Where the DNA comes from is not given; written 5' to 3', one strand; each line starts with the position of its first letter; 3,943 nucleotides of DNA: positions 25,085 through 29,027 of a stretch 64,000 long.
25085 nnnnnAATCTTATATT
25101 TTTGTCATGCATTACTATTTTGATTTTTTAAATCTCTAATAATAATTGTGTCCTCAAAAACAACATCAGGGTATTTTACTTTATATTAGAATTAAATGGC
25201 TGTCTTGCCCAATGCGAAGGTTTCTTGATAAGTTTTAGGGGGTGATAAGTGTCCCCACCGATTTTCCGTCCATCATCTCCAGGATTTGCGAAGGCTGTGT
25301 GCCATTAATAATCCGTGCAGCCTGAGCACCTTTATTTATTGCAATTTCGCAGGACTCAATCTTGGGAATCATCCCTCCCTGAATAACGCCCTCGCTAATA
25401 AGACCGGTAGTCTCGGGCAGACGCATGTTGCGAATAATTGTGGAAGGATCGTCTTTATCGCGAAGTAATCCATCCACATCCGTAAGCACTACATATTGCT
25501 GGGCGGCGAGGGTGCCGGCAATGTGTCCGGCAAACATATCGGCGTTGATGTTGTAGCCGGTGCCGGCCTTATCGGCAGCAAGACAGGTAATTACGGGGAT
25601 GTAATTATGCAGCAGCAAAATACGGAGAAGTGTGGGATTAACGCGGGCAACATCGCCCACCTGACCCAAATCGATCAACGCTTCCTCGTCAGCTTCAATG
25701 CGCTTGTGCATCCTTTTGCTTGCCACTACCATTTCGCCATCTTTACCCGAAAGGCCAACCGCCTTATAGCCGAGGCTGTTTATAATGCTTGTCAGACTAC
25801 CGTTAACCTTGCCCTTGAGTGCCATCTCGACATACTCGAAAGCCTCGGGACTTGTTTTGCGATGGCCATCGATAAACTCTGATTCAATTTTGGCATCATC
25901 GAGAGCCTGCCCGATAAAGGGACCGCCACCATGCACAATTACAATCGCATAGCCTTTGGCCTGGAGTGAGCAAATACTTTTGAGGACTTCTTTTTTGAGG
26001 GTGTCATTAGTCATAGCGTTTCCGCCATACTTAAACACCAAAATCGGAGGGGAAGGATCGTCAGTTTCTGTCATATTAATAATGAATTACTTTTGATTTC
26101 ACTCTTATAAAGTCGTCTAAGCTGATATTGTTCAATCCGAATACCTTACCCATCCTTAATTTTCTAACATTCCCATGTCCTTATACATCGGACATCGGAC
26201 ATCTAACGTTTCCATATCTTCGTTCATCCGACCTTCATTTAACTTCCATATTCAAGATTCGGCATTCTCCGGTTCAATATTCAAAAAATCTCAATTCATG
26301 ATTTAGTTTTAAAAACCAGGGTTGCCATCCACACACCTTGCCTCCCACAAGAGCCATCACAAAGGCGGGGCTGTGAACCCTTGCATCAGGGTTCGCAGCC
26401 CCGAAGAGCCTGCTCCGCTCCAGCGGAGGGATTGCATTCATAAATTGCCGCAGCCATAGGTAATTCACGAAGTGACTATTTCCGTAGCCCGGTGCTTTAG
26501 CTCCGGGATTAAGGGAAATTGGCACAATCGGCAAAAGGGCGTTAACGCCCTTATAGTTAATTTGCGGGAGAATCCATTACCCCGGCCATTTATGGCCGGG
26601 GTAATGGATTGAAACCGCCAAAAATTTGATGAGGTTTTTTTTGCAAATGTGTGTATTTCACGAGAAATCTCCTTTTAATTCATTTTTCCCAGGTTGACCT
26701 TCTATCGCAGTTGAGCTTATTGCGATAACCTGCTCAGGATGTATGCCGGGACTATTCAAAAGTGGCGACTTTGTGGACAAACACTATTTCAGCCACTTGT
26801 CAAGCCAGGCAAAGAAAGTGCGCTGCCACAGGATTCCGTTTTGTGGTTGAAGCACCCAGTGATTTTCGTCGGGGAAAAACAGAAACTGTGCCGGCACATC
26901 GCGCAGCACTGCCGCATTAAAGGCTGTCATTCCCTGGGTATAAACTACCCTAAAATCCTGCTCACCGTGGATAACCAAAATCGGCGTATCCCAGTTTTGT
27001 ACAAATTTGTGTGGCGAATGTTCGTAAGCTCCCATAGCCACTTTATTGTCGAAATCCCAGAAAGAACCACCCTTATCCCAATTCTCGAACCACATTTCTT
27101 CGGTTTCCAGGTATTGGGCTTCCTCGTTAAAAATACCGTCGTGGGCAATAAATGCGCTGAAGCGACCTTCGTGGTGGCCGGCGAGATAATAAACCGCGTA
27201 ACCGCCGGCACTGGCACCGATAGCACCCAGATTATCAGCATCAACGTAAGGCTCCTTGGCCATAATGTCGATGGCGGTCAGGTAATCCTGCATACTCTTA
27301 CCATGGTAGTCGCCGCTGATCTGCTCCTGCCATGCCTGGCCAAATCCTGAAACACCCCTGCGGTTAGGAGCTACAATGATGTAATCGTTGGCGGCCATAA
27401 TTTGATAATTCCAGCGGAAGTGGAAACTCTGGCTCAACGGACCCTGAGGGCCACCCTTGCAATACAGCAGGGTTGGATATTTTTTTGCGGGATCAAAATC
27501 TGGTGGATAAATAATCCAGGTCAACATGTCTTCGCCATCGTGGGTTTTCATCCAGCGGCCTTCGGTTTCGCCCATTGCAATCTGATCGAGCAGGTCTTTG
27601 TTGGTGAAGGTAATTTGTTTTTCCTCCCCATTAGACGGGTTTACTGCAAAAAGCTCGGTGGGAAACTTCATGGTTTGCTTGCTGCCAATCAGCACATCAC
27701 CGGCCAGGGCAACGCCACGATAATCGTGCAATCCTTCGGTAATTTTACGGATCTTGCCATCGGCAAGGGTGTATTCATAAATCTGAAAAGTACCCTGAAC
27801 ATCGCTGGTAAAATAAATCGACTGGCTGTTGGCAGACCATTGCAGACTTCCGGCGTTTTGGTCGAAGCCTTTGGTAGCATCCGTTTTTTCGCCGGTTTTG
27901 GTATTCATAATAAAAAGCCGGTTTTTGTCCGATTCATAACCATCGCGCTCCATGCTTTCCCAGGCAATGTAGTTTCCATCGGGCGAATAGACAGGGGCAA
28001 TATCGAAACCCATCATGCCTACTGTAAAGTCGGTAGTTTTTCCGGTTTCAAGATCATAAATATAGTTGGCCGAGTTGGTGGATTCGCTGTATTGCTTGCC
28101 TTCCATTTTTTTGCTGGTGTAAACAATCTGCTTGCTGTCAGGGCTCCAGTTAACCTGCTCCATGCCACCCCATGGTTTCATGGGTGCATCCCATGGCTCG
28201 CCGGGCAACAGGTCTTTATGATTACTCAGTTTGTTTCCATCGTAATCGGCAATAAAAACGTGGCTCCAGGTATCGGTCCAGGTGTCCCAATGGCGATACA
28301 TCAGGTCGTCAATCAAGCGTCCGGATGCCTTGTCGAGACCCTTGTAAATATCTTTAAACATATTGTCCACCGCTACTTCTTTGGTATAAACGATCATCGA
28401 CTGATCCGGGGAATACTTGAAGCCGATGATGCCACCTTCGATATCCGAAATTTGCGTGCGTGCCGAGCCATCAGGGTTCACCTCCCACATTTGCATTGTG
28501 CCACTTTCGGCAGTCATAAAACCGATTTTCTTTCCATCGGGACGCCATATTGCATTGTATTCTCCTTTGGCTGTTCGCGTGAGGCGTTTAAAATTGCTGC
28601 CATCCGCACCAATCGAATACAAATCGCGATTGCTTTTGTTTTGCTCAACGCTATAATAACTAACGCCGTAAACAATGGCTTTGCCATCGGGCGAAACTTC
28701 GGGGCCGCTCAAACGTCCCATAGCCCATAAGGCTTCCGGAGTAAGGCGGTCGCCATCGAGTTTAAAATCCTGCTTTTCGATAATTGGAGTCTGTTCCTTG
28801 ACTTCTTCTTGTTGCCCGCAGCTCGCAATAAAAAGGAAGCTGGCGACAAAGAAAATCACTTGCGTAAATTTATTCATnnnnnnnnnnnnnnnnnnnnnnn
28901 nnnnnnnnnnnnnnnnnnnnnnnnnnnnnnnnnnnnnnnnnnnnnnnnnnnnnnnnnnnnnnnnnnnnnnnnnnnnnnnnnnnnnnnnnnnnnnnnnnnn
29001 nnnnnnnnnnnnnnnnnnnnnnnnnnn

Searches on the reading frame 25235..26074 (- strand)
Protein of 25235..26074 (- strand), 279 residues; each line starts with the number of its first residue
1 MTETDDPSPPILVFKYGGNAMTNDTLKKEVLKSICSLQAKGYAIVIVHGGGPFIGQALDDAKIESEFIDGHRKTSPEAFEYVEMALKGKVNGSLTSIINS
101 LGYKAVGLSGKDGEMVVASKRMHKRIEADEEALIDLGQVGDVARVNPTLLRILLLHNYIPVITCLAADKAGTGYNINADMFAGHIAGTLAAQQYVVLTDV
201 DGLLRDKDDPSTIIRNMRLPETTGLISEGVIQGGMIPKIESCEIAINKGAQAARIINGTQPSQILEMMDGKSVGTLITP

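Call 11: search_protein_families(library=pfam, proteins=[window:25235-26074:-])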
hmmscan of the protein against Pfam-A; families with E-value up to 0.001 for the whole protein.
window:25235-26074:- (279 aa): 1 family
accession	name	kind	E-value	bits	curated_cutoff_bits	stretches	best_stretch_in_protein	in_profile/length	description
PF00696.33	AA_kinase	-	1.6e-38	133.2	24.9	1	11-257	2-234/234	Amino acid kinase family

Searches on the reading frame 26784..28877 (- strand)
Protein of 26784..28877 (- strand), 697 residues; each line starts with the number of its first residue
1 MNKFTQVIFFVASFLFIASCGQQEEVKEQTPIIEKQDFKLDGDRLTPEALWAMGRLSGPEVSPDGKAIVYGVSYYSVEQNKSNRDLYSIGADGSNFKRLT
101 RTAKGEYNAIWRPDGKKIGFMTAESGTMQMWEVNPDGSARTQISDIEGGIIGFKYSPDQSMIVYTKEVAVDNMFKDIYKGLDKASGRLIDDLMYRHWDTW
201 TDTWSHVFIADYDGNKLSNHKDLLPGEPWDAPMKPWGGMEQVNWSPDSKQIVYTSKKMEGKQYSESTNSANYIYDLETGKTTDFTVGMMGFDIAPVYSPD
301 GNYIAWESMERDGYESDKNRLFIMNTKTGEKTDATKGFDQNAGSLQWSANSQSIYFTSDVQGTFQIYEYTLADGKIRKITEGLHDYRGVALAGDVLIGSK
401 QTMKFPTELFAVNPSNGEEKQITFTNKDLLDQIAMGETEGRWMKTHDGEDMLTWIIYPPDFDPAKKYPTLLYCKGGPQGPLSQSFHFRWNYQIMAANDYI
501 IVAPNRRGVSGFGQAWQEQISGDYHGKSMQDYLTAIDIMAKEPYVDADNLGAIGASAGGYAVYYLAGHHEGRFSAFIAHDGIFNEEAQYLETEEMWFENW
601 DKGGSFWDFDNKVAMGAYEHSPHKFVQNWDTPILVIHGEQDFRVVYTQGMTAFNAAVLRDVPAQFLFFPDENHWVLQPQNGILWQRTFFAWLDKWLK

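Call 11: search_protein_families(library=pfam, proteins=[window:26784-28877:-])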
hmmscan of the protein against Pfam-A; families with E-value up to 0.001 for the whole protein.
window:26784-28877:- (697 aa): 8 families
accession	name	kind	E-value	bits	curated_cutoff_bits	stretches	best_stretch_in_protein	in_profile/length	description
PF00326.27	Peptidase_S9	-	7e-51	173.2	22.6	1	486-697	2-211/213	Prolyl oligopeptidase family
PF07676.18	PD40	-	1.9e-18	66.3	20.9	0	347-367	16-37/38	WD40-like Beta Propeller Repeat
PF25174.1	Beta-prop_THOC3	-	1.5e-10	41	305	1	240-370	50-159/272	THOC3 beta-propeller domain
PF00561.26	Abhydrolase_1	-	1.6e-09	38.3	25.8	1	468-614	1-134/245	alpha/beta hydrolase fold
PF00930.27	DPPIV_N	-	2.1e-05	23.9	22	0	245-306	1-59/354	Dipeptidyl peptidase IV (DPP IV) N-terminal region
PF01738.24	DLH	-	3.1e-05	24.1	21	1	516-679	66-192/217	Dienelactone hydrolase family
PF20434.5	BD-FAE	-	4.4e-05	23.5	26.8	0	619-650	178-209/215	BD-FAE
PF00756.26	Esterase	-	5e-05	23.6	22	1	453-607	9-172/251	Putative esterase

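Call 27: find_encoding_contigs(protein=window:26784-28877:-, flank=10000, max_places=10)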
Protein window:26784-28877:- (697 aa): 3 contigs read that carry it; 1 place shown.
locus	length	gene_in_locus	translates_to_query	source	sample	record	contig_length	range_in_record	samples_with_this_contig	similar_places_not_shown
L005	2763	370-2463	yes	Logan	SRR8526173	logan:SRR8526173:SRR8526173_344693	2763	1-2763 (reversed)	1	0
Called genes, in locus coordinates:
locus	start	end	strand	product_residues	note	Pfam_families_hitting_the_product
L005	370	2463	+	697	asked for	PF26549:Tricorn_N, PF00930:DPPIV_N (faint), PF07676:PD40 (faint), PF25174:Beta-prop_THOC3 (weak), PF26549:Tricorn_N, PF26550:Tricorn_2nd, PF00561:Abhydrolase_1 (faint), PF00326:Peptidase_S9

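Call 43: find_homologous_proteins(query=window:26784-28877:-, max_evalue=1e-50)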
Query window:26784-28877:- (697 aa): 8000 proteins with E <= 1e-50 among 8000 candidates; the best 120 are listed.
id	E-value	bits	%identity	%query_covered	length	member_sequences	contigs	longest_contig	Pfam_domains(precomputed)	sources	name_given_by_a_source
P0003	0.0e+0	1428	85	100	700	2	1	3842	PF00756.27,PF00326.28,PF25174.2,PF26549.1,PF00930.28,PF26550.2,PF00561.27,PF07676.19,PF20434.6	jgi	-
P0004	0.0e+0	1425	85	100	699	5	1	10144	PF00756.27,PF00326.28,PF25174.2,PF26549.1,PF01738.25,PF26550.2,PF00561.27,PF07676.19,PF20434.6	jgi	jgi:dipeptidyl aminopeptidase/acylaminoacyl peptidase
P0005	0.0e+0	1415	84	100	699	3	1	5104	PF00326.28,PF25174.2,PF26549.1,PF00930.28,PF01738.25,PF26550.2,PF00561.27,PF07676.19,PF20434.6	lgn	-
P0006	0.0e+0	1397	83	100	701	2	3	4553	PF00756.27,PF00326.28,PF25174.2,PF26549.1,PF00930.28,PF01738.25,PF26550.2,PF00561.27,PF07676.19,PF20434.6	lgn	-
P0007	0.0e+0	1361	81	100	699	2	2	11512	PF00756.27,PF00326.28,PF25174.2,PF26549.1,PF00930.28,PF01738.25,PF26550.2,PF00561.27,PF07676.19,PF20434.6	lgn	-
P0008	0.0e+0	1328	80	98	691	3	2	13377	PF00326.28,PF25174.2,PF26549.1,PF00930.28,PF23381.2,PF26550.2,PF00561.27,PF07676.19,PF20434.6,PF23414.2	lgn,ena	-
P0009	0.0e+0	1315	77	100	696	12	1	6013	PF00326.28,PF25174.2,PF26549.1,PF00930.28,PF26550.2,PF00561.27,PF07676.19,PF20434.6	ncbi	-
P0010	0.0e+0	1312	78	99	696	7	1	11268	PF00326.28,PF25174.2,PF26549.1,PF00930.28,PF26550.2,PF00561.27,PF07676.19,PF20434.6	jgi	-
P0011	0.0e+0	1307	77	100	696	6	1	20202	PF00326.28,PF25174.2,PF26549.1,PF00930.28,PF26550.2,PF07676.19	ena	-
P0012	0.0e+0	1284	76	100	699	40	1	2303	PF00756.27,PF00326.28,PF25174.2,PF26549.1,PF00930.28,PF01738.25,PF26550.2,PF00561.27,PF07676.19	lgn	-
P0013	0.0e+0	1276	77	99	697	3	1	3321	PF00326.28,PF25174.2,PF26549.1,PF00930.28,PF01738.25,PF26550.2,PF00561.27,PF07676.19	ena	-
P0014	0.0e+0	1258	74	100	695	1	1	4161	PF02129.25,PF00756.27,PF00326.28,PF25174.2,PF26549.1,PF00930.28,PF01738.25,PF26550.2,PF00561.27,PF07676.19,PF20434.6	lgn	-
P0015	0.0e+0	1256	75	100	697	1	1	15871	PF02129.25,PF00326.28,PF25174.2,PF26549.1,PF00930.28,PF01738.25,PF26550.2,PF00561.27,PF07676.19,PF20434.6,PF08450.19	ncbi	-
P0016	0.0e+0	1238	73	99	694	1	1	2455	PF00756.27,PF00326.28,PF25174.2,PF26549.1,PF00930.28,PF26550.2,PF00561.27,PF07676.19,PF20434.6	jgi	-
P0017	0.0e+0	1232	73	100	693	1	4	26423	PF00756.27,PF00326.28,PF25174.2,PF26549.1,PF00930.28,PF23381.2,PF26550.2,PF00561.27,PF07676.19,PF20434.6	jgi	jgi:dipeptidyl aminopeptidase/acylaminoacyl peptidase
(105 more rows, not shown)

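Call 44: find_encoding_contigs(protein=P0004, flank=10000, max_places=4)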
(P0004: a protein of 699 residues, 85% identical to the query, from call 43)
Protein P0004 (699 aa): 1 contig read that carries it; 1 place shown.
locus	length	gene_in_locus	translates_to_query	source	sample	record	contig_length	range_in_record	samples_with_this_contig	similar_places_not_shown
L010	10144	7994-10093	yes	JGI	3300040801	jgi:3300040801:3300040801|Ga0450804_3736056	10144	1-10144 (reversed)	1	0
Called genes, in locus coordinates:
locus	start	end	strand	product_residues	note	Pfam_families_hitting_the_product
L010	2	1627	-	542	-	?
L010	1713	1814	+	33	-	-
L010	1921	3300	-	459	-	PF13727:CoA_binding_3, PF02397:Bac_transf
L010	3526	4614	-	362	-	PF09314:DUF1972, PF13439:Glyco_transf_4, PF00534:Glycos_transf_1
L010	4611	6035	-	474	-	-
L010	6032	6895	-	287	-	PF13641:Glyco_tranf_2_3, PF00535:Glycos_transf_2, PF10111:Glyco_tranf_2_2 (faint)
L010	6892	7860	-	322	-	PF00535:Glycos_transf_2, PF10111:Glyco_tranf_2_2, PF13641:Glyco_tranf_2_3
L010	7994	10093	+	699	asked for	PF07676:PD40 (faint), PF25174:Beta-prop_THOC3 (faint), PF26549:Tricorn_N, PF26550:Tricorn_2nd, PF20434:BD-FAE (faint), PF00756:Esterase (weak), PF00561:Abhydrolase_1 (weak), PF00326:Peptidase_S9, +1 more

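Call 45: find_encoding_contigs(protein=P0007, flank=10000, max_places=4)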
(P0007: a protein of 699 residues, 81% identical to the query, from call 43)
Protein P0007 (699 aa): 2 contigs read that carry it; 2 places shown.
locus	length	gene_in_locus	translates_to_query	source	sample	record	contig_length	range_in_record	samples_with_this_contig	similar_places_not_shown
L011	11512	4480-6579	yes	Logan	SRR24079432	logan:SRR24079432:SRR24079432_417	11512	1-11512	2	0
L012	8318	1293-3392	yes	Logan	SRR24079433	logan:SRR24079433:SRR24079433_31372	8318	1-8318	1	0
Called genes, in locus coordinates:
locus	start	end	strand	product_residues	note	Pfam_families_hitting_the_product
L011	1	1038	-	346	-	?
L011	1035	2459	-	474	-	-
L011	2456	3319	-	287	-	PF13641:Glyco_tranf_2_3, PF00535:Glycos_transf_2, PF10111:Glyco_tranf_2_2 (weak)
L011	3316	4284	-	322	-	PF00535:Glycos_transf_2, PF10111:Glyco_tranf_2_2, PF13641:Glyco_tranf_2_3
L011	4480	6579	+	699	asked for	PF00930:DPPIV_N (faint), PF07676:PD40 (faint), PF25174:Beta-prop_THOC3 (faint), PF26549:Tricorn_N, PF26550:Tricorn_2nd (weak), PF00756:Esterase (weak), PF00326:Peptidase_S9, PF01738:DLH (weak), +2 more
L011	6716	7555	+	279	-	PF00696:AA_kinase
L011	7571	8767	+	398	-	PF00202:Aminotran_3, PF00155:Aminotran_1_2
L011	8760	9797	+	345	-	PF01118:Semialdhyde_dh, PF22698:Semialdhyde_dhC_1, PF02774:Semialdhyde_dhC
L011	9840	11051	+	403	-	PF01960:ArgJ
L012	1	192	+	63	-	?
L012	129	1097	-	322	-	PF00535:Glycos_transf_2, PF10111:Glyco_tranf_2_2, PF13641:Glyco_tranf_2_3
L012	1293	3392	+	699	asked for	PF00930:DPPIV_N (faint), PF07676:PD40 (faint), PF25174:Beta-prop_THOC3 (faint), PF26549:Tricorn_N, PF26550:Tricorn_2nd (weak), PF00756:Esterase (weak), PF00326:Peptidase_S9, PF01738:DLH (weak), +2 more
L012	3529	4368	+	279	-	PF00696:AA_kinase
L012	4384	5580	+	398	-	PF00202:Aminotran_3, PF00155:Aminotran_1_2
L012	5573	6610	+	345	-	PF01118:Semialdhyde_dh, PF22698:Semialdhyde_dhC_1, PF02774:Semialdhyde_dhC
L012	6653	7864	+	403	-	PF01960:ArgJ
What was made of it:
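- The peptidase-argB spacer is 710 nt here and 137 nt in L011 and L012 (call 45).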

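Call 46: find_encoding_contigs(protein=P0008, flank=10000, max_places=4)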
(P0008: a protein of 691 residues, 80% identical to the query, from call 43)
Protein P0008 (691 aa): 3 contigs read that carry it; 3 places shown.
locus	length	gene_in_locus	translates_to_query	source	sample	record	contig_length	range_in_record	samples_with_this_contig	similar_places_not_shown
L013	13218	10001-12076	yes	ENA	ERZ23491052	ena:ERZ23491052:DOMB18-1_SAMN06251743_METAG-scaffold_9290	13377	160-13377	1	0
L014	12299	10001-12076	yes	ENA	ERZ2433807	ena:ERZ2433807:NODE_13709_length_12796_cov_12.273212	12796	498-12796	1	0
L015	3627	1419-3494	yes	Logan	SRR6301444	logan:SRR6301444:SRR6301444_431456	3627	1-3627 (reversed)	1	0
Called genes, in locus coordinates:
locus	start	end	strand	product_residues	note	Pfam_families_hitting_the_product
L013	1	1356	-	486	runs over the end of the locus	-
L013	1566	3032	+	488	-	PF05697:Trigger_N, PF28537:FKBP-like_TF, PF28539:TF_C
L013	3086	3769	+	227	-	PF00574:CLP_protease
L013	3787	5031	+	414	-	PF06689:zf-C4_ClpX, PF00493:MCM (weak), PF00158:Sigma54_activat (faint), PF00004:AAA, PF07724:AAA_2, PF07728:AAA_5 (weak), PF13401:AAA_22 (faint), PF10431:ClpB_D2-small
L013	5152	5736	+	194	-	PF14127:DUF4294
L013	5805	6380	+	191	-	PF02525:Flavodoxin_2, PF03358:FMN_red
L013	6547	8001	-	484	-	PF00474:SSF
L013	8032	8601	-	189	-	PF08645:PNK3P (weak), PF13242:Hydrolase_like (weak)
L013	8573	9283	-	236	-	PF00483:NTP_transferase, PF12804:NTP_transf_3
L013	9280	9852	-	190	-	PF13580:SIS_2, PF01380:SIS (weak)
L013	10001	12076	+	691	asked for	PF00930:DPPIV_N (faint), PF26549:Tricorn_N, PF07676:PD40 (faint), PF23414:Beta-prop_EML_2 (faint), PF23381:Beta-prop_IFT122_1st (faint), PF26550:Tricorn_2nd, PF25174:Beta-prop_THOC3 (weak), PF00326:Peptidase_S9, +2 more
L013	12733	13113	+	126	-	PF06250:YhcG_C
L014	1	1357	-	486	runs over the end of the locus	-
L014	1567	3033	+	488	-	PF05697:Trigger_N, PF28537:FKBP-like_TF, PF28539:TF_C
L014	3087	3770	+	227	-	PF00574:CLP_protease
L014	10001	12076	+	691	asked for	PF00930:DPPIV_N (faint), PF26549:Tricorn_N, PF07676:PD40 (faint), PF23414:Beta-prop_EML_2 (faint), PF23381:Beta-prop_IFT122_1st (faint), PF26550:Tricorn_2nd, PF25174:Beta-prop_THOC3 (weak), PF00326:Peptidase_S9, +2 more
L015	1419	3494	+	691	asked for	PF00930:DPPIV_N (faint), PF26549:Tricorn_N, PF07676:PD40 (faint), PF23414:Beta-prop_EML_2 (faint), PF23381:Beta-prop_IFT122_1st (faint), PF26550:Tricorn_2nd, PF25174:Beta-prop_THOC3 (weak), PF00326:Peptidase_S9, +2 more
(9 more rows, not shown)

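Call 47: find_encoding_contigs(protein=P0011, flank=10000, max_places=4)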
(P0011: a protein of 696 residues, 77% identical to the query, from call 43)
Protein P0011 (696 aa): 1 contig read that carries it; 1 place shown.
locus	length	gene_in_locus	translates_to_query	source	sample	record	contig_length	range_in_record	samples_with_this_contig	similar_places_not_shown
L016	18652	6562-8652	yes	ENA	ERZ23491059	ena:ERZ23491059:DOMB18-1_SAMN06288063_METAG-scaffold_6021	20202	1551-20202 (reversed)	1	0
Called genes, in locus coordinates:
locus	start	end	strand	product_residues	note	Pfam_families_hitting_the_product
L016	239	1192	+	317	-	PF00892:EamA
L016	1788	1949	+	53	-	-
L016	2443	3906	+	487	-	PF05697:Trigger_N, PF28537:FKBP-like_TF, PF28539:TF_C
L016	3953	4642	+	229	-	PF00574:CLP_protease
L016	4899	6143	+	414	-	PF06689:zf-C4_ClpX, PF00493:MCM (weak), PF00158:Sigma54_activat (faint), PF00004:AAA, PF07724:AAA_2, PF07728:AAA_5 (weak), PF13401:AAA_22 (faint), PF10431:ClpB_D2-small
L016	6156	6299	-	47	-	-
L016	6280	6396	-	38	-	-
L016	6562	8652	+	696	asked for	PF00930:DPPIV_N (faint), PF07676:PD40 (faint), PF25174:Beta-prop_THOC3 (faint), PF26549:Tricorn_N, PF26550:Tricorn_2nd, PF00326:Peptidase_S9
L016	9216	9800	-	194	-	PF01121:CoaE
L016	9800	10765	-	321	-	PF07949:YbbR (faint)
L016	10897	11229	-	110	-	PF02699:YajC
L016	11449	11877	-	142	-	PF22544:HYDIN_VesB_CFA65-like_Ig, PF07610:DUF1573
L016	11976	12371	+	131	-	-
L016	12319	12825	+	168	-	PF13238:AAA_18, PF01202:SKI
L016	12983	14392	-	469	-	PF01938:TRAM (weak), PF21579:PabTrmU54_TRAM_dom (faint), PF05958:tRNA_U5-meth_tr, PF05175:MTS (faint), PF03602:Cons_hypoth95 (faint), PF09445:Methyltransf_15 (weak), PF13847:Methyltransf_31, PF13649:Methyltransf_25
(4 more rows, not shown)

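Call 82: list_cluster_members(proteins=[P0001, window:26784-28877:-, window:25235-26074:-, window:21557-22768:-])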
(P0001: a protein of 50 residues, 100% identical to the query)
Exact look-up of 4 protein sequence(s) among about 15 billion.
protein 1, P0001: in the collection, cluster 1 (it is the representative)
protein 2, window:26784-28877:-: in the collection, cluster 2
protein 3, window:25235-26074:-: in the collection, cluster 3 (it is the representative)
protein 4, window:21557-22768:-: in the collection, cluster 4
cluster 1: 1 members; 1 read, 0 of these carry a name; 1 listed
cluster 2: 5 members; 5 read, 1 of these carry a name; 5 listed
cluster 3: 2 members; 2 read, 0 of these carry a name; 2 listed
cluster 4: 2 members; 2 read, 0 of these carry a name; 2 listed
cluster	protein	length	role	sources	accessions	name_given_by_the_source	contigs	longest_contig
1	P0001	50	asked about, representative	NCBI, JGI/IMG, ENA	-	-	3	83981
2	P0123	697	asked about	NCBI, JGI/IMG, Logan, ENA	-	-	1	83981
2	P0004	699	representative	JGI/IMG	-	dipeptidyl aminopeptidase/acylaminoacyl peptidase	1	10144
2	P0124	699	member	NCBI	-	-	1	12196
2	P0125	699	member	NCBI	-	-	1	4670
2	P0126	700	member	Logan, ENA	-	-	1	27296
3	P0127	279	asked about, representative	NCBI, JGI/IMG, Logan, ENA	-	-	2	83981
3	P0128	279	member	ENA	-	-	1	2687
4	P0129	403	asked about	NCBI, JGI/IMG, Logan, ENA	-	-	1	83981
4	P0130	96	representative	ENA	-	-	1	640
